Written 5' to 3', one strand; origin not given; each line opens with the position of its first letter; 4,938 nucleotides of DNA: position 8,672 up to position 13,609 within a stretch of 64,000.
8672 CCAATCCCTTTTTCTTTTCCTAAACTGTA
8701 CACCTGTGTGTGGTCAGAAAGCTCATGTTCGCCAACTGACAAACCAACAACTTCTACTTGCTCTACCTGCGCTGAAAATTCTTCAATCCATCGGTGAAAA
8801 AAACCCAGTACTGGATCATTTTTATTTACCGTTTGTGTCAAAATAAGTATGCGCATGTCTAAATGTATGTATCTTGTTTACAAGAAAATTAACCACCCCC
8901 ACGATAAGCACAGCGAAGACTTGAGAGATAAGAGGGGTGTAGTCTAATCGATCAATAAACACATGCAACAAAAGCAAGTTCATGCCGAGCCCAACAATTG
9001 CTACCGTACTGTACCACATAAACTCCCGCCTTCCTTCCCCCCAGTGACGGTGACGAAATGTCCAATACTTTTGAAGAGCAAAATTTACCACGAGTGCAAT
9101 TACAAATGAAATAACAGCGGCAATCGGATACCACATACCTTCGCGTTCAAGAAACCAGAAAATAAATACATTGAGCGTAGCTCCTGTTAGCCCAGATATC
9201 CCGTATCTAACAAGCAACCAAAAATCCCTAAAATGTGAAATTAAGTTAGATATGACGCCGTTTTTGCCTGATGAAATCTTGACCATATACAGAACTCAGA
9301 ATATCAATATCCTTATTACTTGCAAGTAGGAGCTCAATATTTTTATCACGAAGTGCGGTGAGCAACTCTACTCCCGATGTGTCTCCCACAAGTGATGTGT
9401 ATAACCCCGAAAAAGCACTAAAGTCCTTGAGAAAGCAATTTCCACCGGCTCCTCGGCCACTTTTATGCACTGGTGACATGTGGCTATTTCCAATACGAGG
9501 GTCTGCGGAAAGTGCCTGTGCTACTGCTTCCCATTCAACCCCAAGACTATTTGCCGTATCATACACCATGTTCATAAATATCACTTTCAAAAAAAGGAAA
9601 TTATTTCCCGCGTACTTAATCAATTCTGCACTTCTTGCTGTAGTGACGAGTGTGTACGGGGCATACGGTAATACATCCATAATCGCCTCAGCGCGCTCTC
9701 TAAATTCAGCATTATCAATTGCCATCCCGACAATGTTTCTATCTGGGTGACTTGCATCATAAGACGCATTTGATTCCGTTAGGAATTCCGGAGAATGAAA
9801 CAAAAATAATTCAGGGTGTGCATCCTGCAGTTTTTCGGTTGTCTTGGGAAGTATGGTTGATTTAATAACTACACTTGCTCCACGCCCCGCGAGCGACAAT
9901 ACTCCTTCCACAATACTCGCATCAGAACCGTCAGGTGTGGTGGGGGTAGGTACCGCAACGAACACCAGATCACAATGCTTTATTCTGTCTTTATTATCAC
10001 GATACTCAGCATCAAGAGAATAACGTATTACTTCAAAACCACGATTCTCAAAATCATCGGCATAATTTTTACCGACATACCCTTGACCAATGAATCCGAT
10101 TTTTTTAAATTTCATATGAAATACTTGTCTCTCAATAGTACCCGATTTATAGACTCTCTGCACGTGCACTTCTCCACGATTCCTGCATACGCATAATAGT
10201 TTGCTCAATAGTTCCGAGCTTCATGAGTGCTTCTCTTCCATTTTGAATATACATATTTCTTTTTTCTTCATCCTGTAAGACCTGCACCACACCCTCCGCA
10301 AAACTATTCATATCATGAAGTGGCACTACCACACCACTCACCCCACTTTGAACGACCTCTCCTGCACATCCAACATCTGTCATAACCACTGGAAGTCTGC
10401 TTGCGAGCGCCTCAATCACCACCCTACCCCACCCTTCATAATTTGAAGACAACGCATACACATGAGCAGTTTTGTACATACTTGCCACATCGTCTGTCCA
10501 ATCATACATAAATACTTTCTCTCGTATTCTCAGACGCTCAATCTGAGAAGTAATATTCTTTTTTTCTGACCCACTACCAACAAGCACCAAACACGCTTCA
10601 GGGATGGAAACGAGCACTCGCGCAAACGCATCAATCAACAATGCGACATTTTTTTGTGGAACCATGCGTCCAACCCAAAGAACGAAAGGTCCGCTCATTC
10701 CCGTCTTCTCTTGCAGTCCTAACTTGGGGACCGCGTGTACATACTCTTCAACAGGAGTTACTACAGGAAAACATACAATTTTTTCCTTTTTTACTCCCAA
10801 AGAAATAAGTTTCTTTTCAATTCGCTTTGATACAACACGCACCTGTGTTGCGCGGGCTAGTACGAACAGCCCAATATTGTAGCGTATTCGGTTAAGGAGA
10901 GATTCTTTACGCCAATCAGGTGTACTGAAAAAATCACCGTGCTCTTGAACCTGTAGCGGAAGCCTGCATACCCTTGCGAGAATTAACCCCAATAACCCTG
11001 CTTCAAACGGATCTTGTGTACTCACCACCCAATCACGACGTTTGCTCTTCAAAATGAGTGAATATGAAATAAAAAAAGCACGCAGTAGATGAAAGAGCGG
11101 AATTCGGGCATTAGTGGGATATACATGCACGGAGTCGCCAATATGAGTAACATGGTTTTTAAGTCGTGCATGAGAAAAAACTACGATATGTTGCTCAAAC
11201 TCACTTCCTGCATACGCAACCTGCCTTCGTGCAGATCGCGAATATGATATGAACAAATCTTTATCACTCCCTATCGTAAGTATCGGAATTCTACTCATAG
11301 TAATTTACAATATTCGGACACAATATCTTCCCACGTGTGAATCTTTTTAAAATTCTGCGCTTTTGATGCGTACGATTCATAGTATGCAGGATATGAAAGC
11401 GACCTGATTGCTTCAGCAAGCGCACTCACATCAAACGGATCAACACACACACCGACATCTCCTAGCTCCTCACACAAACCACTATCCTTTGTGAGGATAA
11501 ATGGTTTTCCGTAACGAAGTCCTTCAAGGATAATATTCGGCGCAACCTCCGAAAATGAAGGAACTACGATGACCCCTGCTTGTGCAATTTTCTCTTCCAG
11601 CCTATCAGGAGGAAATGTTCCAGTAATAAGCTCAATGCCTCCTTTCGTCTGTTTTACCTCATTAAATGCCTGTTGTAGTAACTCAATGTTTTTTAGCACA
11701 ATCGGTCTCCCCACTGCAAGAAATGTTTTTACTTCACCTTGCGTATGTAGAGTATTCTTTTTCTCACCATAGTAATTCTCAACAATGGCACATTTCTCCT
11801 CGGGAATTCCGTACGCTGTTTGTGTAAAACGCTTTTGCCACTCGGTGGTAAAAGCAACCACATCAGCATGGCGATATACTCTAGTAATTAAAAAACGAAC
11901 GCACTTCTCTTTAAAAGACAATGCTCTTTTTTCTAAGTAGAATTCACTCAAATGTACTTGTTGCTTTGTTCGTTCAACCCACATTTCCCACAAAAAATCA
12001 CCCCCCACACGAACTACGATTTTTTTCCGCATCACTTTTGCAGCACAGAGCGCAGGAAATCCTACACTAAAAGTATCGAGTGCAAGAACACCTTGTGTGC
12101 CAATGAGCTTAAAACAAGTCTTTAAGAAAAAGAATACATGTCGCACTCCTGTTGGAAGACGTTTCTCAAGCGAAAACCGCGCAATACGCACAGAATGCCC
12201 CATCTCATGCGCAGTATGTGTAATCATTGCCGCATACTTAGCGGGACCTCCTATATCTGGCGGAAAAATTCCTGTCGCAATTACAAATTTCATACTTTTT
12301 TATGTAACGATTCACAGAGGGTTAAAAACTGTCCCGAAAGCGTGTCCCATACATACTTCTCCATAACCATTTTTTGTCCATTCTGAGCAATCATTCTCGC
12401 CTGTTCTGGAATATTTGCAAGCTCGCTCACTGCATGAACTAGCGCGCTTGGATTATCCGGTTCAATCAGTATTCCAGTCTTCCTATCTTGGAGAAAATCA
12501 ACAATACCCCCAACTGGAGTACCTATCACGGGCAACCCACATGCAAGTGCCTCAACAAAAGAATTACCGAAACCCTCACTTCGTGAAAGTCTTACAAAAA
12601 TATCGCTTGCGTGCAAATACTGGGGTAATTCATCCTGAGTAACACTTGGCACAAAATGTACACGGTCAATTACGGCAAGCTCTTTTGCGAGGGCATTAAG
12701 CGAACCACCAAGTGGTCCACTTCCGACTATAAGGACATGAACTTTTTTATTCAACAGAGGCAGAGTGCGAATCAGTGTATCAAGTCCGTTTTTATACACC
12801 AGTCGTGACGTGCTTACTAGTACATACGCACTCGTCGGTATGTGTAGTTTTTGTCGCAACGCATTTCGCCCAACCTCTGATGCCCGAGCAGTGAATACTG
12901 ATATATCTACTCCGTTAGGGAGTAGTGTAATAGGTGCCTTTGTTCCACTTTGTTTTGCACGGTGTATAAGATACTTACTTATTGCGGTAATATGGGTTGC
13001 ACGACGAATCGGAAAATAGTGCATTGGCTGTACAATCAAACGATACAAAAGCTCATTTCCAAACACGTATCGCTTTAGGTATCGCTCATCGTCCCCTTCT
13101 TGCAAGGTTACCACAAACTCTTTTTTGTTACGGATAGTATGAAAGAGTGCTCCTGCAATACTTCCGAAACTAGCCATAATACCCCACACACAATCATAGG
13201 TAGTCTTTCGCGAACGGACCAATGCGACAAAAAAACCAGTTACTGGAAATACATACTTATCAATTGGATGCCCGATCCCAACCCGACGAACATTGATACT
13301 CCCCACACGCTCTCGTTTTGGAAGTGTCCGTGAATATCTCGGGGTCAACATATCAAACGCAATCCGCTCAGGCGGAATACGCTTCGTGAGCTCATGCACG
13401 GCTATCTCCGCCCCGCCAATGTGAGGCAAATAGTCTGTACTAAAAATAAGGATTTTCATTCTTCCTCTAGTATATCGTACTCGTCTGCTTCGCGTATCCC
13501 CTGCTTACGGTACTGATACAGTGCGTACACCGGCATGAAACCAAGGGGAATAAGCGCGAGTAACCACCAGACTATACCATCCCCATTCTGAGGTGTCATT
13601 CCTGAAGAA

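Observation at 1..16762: Candidate phosphono-glycan cell-surface decoration system (the main candidate for a new system in this window)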

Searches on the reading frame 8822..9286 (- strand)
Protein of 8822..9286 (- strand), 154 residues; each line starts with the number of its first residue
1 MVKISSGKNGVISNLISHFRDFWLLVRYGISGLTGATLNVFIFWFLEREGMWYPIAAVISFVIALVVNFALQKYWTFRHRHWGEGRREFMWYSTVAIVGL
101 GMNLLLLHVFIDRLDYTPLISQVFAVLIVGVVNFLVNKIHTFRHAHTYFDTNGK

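Call 7: search_protein_families(library=pfam, proteins=[window:8822-9286:-], max_evalue=0.01)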
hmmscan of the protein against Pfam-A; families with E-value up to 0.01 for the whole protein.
window:8822-9286:- (154 aa): 1 family
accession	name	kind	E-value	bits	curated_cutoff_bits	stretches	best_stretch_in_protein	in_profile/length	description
PF04138.20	GtrA_DPMS_TM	-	1.5e-26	93.3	26.1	1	27-142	1-117/117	GtrA/DPMS, transmembrane domain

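Call 62: search_protein_families(library=ncbifam, proteins=[window:8822-9286:-], max_evalue=0.001)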
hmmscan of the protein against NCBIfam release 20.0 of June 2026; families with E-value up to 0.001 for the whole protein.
window:8822-9286:- (154 aa): 0 families

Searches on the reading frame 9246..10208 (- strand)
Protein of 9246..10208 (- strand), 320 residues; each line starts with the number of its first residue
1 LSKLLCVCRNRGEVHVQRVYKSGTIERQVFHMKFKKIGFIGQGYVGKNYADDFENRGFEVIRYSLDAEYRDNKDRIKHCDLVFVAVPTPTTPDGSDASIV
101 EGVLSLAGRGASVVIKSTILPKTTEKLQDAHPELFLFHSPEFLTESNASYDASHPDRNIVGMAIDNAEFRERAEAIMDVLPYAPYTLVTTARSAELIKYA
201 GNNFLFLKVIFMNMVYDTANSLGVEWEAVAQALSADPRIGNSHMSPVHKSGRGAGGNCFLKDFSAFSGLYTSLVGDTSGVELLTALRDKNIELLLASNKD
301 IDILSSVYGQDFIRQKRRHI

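Call 6: search_protein_families(library=pfam, proteins=[window:9246-10208:-], max_evalue=0.01)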
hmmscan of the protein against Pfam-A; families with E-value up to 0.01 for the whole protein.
window:9246-10208:- (320 aa): 5 families
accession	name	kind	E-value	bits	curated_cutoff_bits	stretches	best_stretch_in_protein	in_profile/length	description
PF03721.20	UDPG_MGDP_dh_N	-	2.7e-18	66.6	27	1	71-168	69-181/187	UDP-glucose/GDP-mannose dehydrogenase family, NAD binding domain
PF00984.24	UDPG_MGDP_dh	-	2.6e-16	60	25.4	1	192-273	1-78/94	UDP-glucose/GDP-mannose dehydrogenase family, central domain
PF03446.21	NAD_binding_2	-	3.5e-05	24.3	21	1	36-130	1-106/161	NAD binding domain of 6-phosphogluconate dehydrogenase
PF03807.23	F420_oxidored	-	0.0016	19.4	21.6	0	36-91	1-72/94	NADP oxidoreductase coenzyme F420-dependent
PF02826.25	2-Hacid_dh_C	-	0.0043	16.9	25.1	1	20-89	18-103/178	D-isomer specific 2-hydroxyacid dehydrogenase, NAD binding domain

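Call 38: search_protein_families(library=ncbifam, proteins=[window:9246-10208:-], max_evalue=0.01)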
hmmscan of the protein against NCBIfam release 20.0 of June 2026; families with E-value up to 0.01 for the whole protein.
window:9246-10208:- (320 aa): 6 families
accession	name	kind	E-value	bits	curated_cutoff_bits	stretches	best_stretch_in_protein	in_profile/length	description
TIGR03026.1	NDP-sugDHase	subfamily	6.5e-40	137.1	189.8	1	72-290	70-293/413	nucleotide sugar dehydrogenase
NF041297.1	UDPGDh_AglM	equivalog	2.3e-28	99.3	670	1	73-266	69-276/429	UDP-glucose 6-dehydrogenase AglM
NF047673.2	TeichurnBiosyTuaD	equivalog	4.5e-20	72.2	700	1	73-269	72-272/439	UDP-glucose 6-dehydrogenase TuaD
NF011631.0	PRK15057.1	equivalog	2.3e-19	69.8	757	1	71-273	66-268/388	UDP-glucose 6-dehydrogenase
NF040825.1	UDPMaNacDH_Arch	equivalog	2.1e-10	40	750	1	71-262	68-262/418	UDP-N-acetyl-D-mannosamine dehydrogenase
NF008286.0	PRK11064.1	equivalog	7.9e-06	24.7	459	1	133-260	151-268/420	UDP-N-acetyl-D-mannosamine dehydrogenase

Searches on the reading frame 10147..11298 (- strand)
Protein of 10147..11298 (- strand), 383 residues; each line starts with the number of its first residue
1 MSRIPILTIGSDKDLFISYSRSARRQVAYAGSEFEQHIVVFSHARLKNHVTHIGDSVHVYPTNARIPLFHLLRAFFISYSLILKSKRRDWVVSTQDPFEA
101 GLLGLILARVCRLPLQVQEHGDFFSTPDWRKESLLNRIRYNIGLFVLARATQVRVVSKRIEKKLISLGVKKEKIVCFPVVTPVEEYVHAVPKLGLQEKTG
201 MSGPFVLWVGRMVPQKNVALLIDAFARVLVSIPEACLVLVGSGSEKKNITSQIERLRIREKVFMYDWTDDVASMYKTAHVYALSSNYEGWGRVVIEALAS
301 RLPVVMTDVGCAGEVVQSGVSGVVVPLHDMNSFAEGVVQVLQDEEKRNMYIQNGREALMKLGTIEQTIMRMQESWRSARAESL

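Call 6: search_protein_families(library=pfam, proteins=[window:10147-11298:-], max_evalue=0.01)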
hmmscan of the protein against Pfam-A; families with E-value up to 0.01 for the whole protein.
window:10147-11298:- (383 aa): 5 families
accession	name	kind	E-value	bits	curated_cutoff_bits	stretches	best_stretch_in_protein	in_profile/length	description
PF00534.26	Glycos_transf_1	-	5.9e-40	137.1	26.4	1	203-356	15-171/172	Glycosyl transferases group 1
PF13692.12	Glyco_trans_1_4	-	6.9e-32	111.1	27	1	204-343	2-142/142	Glycosyl transferases group 1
PF13579.12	Glyco_trans_4_4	-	8.4e-10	39.6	29.7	1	28-178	13-156/158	Glycosyl transferase 4-like domain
PF20706.3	GT4-conflict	-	3.9e-09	36.4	26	1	142-356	139-353/385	Family 4 Glycosyltransferase in conflict systems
PF13439.12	Glyco_transf_4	-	2.7e-07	31.2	28.5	1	37-178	23-163/170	Glycosyltransferase Family 4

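Call 62: search_protein_families(library=ncbifam, proteins=[window:10147-11298:-], max_evalue=0.001)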
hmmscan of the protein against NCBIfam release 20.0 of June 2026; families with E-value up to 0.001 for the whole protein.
window:10147-11298:- (383 aa): 40 families (the best 25 are shown)
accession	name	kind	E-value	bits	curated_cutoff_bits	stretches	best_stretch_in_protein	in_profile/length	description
TIGR03999.1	thiol_BshA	equivalog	1.7e-27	96.3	273.7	1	144-373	139-368/375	N-acetyl-alpha-D-glucosaminyl L-malate synthase BshA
TIGR03088.1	stp2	hypoth_equivalog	5.8e-27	94.7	409.05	1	199-368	190-363/374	TIGR03088 family PEP-CTERM/XrtA system glycosyltransferase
NF050063.1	ProtGlycPglJ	equivalog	3e-21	76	500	1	196-356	187-345/363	N-acetylgalactosamine-N,N'-diacetylbacillosaminyl-diphospho-undecaprenol 4-alpha-N-acetylgalactosaminyltransferase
TIGR04063.1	stp3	hypoth_equivalog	5.9e-20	71.5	442.05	1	130-376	138-393/397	TIGR04063 family PEP-CTERM/XrtA system glycosyltransferase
NF041876.1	EPS_EpsE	equivalog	9.4e-20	71.2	400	1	208-359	219-377/389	exopolysaccharide biosynthesis GT4 family glycosyltransferase EpsE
NF007396.0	PRK09922.1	equivalog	1.8e-19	69.8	385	1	125-348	113-331/361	lipopolysaccharide 1,6-galactosyltransferase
NF047880.1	glyco_SdgA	exception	2.5e-18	65.9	800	1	206-359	318-472/488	serine-aspartate repeat adhesin O-glycosyltransferase SdgA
TIGR03449.1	mycothiol_MshA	equivalog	2.9e-18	66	462.5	1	188-378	209-403/406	D-inositol-3-phosphate glycosyltransferase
NF011726.0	PRK15179.1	equivalog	2.7e-17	62.4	733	1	209-335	523-651/694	Vi polysaccharide biosynthesis protein TviE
NF047684.1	TeichurnBiosyTuaC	equivalog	5.8e-17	61.7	550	1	149-353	164-364/391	teichuronic acid biosynthesis protein TuaC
TIGR04047.1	MSMEG_0565_glyc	hypoth_equivalog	1.7e-16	60.3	259.85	1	201-357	191-354/373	MSMEG_0565 family glycosyltransferase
TIGR02149.1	glgA_Coryne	subfamily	7.9e-16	58.2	302.4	1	149-360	144-372/391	glycogen synthase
NF038011.1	PelF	equivalog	3.7e-15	55.9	100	1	142-362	250-476/489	GT4 family glycosyltransferase PelF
NF050056.1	ProtGlycPglH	equivalog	4.5e-15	55.6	600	1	204-358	180-334/354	GalNAc-alpha-(1->4)-GalNAc-alpha-(1->3)-diNAcBac-PP-undecaprenol alpha-1,4-N-acetyl-D-galactosaminyltransferase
NF047881.1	glyco_SdgB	exception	5.8e-15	54.9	800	1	205-353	323-472/496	serine-aspartate repeat adhesin O-glycosyltransferase SdgB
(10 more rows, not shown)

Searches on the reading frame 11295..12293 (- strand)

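Call 6: search_protein_families(library=pfam, proteins=[window:11295-12293:-], max_evalue=0.01)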
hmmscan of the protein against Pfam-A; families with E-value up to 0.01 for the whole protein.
window:11295-12293:- (332 aa): 5 families
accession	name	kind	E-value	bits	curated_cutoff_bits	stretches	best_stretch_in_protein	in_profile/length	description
PF13692.12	Glyco_trans_1_4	-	5.1e-12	46.7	27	1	222-299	62-139/142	Glycosyl transferases group 1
PF00534.26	Glycos_transf_1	-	2e-11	44.2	26.4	1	224-299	78-155/172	Glycosyl transferases group 1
PF13439.12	Glyco_transf_4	-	4.1e-06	27.4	28.5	1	50-173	54-164/170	Glycosyltransferase Family 4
PF13579.12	Glyco_trans_4_4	-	1.8e-05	25.6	29.7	1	112-173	98-157/158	Glycosyl transferase 4-like domain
PF20706.3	GT4-conflict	-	0.0041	16.6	26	0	229-280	272-323/385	Family 4 Glycosyltransferase in conflict systems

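Call 62: search_protein_families(library=ncbifam, proteins=[window:11295-12293:-], max_evalue=0.001)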
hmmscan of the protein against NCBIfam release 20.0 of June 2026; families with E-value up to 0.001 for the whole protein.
window:11295-12293:- (332 aa): 9 families
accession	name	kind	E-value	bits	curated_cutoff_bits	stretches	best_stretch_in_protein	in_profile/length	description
TIGR04047.1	MSMEG_0565_glyc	hypoth_equivalog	6.7e-09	35.3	259.85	1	207-324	246-363/373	MSMEG_0565 family glycosyltransferase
NF047684.1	TeichurnBiosyTuaC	equivalog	2.4e-06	26.7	550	1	221-310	272-362/391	teichuronic acid biosynthesis protein TuaC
NF041876.1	EPS_EpsE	equivalog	1.5e-05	24.4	400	1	220-300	278-359/389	exopolysaccharide biosynthesis GT4 family glycosyltransferase EpsE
TIGR04157.1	glyco_rSAM_CFB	subfamily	2.6e-05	23.4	400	0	236-276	300-338/406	TIGR04157 family glycosyltransferase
TIGR03088.1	stp2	hypoth_equivalog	5.3e-05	22.4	409.05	1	236-329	270-367/374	TIGR03088 family PEP-CTERM/XrtA system glycosyltransferase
TIGR03449.1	mycothiol_MshA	equivalog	9.4e-05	21.5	462.5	1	228-326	293-394/406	D-inositol-3-phosphate glycosyltransferase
NF053787.1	GlcN_PG_synth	equivalog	9.5e-05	21.4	480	1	214-328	237-352/361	N-acetylglucosaminyl phosphatidylglycerol synthase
NF007640.0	PRK10307.1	subfamily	0.0004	19.4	276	0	232-304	296-374/411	WcaI family glycosyltransferase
NF038011.1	PelF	equivalog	0.00051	19.2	100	0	231-277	376-421/489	GT4 family glycosyltransferase PelF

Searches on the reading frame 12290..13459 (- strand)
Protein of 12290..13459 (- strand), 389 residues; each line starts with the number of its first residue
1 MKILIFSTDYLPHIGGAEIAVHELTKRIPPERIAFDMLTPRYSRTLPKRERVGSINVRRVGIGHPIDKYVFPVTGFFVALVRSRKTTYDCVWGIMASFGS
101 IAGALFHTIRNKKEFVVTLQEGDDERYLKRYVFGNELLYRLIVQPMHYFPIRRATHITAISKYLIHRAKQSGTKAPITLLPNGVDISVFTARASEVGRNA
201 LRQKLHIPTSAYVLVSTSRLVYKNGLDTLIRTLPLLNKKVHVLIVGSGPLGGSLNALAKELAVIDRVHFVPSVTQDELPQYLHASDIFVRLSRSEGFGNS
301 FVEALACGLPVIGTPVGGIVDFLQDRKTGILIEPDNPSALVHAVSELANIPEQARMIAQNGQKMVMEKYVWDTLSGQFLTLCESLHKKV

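Call 6: search_protein_families(library=pfam, proteins=[window:12290-13459:-], max_evalue=0.01)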
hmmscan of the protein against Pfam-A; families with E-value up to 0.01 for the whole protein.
window:12290-13459:- (389 aa): 7 families
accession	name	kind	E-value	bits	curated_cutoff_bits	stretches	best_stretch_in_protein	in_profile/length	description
PF00534.26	Glycos_transf_1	-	1.4e-37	129.4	26.4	1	199-364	3-172/172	Glycosyl transferases group 1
PF13692.12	Glyco_trans_1_4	-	1.2e-32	113.5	27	1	213-348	3-140/142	Glycosyl transferases group 1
PF13524.12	Glyco_trans_1_2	-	3.4e-12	46.9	25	1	238-376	13-140/144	Glycosyl transferase-like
PF13439.12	Glyco_transf_4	-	2.2e-11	44.5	28.5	1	14-187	1-169/170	Glycosyltransferase Family 4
PF20706.3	GT4-conflict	-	3.3e-07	30.1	26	1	274-327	271-324/385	Family 4 Glycosyltransferase in conflict systems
PF13579.12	Glyco_trans_4_4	-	7.7e-07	30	29.7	1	15-183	1-158/158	Glycosyl transferase 4-like domain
PF19892.4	DUF6365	-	0.00068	19.1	32.5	1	227-293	206-265/404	Family of unknown function (DUF6365)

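Call 62: search_protein_families(library=ncbifam, proteins=[window:12290-13459:-], max_evalue=0.001)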
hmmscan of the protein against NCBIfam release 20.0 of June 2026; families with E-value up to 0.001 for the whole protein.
window:12290-13459:- (389 aa): 47 families (the best 25 are shown)
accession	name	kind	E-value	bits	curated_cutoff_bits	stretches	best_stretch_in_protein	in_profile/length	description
NF041876.1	EPS_EpsE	equivalog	4.2e-32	111.8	400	1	149-369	157-380/389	exopolysaccharide biosynthesis GT4 family glycosyltransferase EpsE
NF047684.1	TeichurnBiosyTuaC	equivalog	7.8e-32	110.6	550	1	151-370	162-374/391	teichuronic acid biosynthesis protein TuaC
TIGR03088.1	stp2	hypoth_equivalog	3.9e-28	98.6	409.05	1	158-382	145-370/374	TIGR03088 family PEP-CTERM/XrtA system glycosyltransferase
TIGR03999.1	thiol_BshA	equivalog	4.2e-27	95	273.7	1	144-382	135-370/375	N-acetyl-alpha-D-glucosaminyl L-malate synthase BshA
NF053787.1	GlcN_PG_synth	equivalog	3.4e-25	88.7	480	1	155-380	145-354/361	N-acetylglucosaminyl phosphatidylglycerol synthase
TIGR02149.1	glgA_Coryne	subfamily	2e-24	86.4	302.4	1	1-382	1-387/391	glycogen synthase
NF038298.1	EPS_HpsO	equivalog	2e-24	86.1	575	1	168-384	161-386/388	hormogonium polysaccharide biosynthesis glycosyltransferase HpsO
TIGR04063.1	stp3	hypoth_equivalog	3.7e-24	85.4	442.05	1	139-373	144-383/397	TIGR04063 family PEP-CTERM/XrtA system glycosyltransferase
TIGR03449.1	mycothiol_MshA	equivalog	2.8e-23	82.5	462.5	1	174-378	187-396/406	D-inositol-3-phosphate glycosyltransferase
NF007640.0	PRK10307.1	subfamily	3.4e-20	72.4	276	1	80-369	99-391/411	WcaI family glycosyltransferase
NF046085.1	XrtY_assoc_Gly1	equivalog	7.7e-20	71.1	400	1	153-386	160-385/387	XrtY-associated glycosyltransferase XYAG1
NF012028.0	PRK15484.1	subfamily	1.6e-17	63.7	618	1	156-379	142-372/380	lipopolysaccharide N-acetylglucosaminyltransferase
TIGR04047.1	MSMEG_0565_glyc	hypoth_equivalog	2.9e-17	62.8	259.85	1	150-375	135-364/373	MSMEG_0565 family glycosyltransferase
NF049988.1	MGlcDAGSynMgs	equivalog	7.2e-16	58.5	400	1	176-383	177-385/398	alpha-monoglucosyldiacylglycerol synthase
NF050063.1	ProtGlycPglJ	equivalog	1.5e-15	57.3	500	1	206-352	189-334/363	N-acetylgalactosamine-N,N'-diacetylbacillosaminyl-diphospho-undecaprenol 4-alpha-N-acetylgalactosaminyltransferase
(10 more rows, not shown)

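Call 67: search_protein_families(library=padloc, proteins=[window:12290-13459:-], max_evalue=0.001)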
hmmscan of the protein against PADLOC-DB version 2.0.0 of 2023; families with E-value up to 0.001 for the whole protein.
window:12290-13459:- (389 aa): 0 families
